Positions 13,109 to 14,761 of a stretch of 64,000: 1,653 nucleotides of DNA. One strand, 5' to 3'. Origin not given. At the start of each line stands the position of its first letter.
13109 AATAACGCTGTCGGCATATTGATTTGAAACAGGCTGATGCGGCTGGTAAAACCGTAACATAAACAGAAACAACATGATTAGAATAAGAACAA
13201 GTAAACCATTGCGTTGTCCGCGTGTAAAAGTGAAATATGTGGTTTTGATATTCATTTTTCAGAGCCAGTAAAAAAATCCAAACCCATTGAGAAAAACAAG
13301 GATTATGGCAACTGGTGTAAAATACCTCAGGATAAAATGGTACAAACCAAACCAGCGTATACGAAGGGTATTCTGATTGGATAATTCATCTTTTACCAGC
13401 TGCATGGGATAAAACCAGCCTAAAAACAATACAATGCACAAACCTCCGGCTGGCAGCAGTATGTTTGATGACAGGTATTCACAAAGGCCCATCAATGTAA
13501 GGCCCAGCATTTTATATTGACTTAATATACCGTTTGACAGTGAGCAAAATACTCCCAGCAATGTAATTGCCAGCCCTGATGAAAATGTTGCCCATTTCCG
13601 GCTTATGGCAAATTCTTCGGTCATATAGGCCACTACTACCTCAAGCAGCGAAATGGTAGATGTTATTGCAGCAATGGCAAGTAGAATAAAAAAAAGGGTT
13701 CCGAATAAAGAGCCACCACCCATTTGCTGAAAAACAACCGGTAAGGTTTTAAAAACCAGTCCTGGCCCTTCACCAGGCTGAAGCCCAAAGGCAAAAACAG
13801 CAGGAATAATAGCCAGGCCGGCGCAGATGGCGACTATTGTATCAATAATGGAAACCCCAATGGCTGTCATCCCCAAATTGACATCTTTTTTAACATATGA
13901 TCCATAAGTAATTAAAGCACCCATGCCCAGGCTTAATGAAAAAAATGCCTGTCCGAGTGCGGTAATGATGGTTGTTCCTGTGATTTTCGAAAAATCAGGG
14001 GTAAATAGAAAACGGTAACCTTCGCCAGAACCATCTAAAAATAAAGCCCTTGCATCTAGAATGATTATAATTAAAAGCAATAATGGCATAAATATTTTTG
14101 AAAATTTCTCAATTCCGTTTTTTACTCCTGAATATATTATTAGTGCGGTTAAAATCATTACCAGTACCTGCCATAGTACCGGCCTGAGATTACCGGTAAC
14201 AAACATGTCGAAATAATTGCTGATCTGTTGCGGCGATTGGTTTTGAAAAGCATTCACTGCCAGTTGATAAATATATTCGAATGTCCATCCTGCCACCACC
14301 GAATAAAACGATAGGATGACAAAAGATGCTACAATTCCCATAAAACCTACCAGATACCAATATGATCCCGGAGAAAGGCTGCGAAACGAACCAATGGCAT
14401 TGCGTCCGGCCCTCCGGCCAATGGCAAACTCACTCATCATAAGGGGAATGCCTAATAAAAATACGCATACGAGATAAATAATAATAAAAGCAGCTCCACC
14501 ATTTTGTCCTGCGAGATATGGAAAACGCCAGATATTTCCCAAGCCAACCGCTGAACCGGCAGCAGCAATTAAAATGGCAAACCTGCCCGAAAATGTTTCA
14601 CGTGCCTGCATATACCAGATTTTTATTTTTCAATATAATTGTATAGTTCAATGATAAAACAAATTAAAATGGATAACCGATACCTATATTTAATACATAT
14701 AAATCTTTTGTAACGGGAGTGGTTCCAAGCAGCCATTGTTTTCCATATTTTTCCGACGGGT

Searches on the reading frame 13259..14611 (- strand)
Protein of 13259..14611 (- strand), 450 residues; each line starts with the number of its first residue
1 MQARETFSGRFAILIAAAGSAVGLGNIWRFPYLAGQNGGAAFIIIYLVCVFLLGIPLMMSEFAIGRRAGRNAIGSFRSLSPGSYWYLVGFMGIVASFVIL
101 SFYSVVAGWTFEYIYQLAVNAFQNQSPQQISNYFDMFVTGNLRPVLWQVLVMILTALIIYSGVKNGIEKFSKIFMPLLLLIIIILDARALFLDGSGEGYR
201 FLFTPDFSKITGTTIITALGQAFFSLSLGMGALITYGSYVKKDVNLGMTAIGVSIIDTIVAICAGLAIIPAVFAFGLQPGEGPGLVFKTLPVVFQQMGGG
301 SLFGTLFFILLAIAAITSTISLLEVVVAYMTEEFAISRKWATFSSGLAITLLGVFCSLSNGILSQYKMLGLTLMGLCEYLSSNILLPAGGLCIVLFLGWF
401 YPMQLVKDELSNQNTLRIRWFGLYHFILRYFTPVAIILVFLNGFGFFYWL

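Call 64: find_encoding_contigs(protein=window:13259-14611:-, flank=1000, max_places=6)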
Protein window:13259-14611:- (450 aa): 3 contigs read that carry it; 2 places shown.
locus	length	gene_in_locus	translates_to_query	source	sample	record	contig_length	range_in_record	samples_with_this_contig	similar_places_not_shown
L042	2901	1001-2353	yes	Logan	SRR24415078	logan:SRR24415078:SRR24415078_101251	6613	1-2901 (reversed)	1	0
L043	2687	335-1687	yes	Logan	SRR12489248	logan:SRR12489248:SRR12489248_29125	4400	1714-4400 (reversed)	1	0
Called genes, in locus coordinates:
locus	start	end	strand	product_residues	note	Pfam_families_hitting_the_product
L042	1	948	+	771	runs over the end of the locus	PF07244:POTRA (faint), PF01103:Omp85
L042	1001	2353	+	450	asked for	PF00209:SNF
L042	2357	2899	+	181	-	?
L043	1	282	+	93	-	?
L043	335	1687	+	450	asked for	PF00209:SNF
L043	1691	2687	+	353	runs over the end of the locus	PF12836:HHH_3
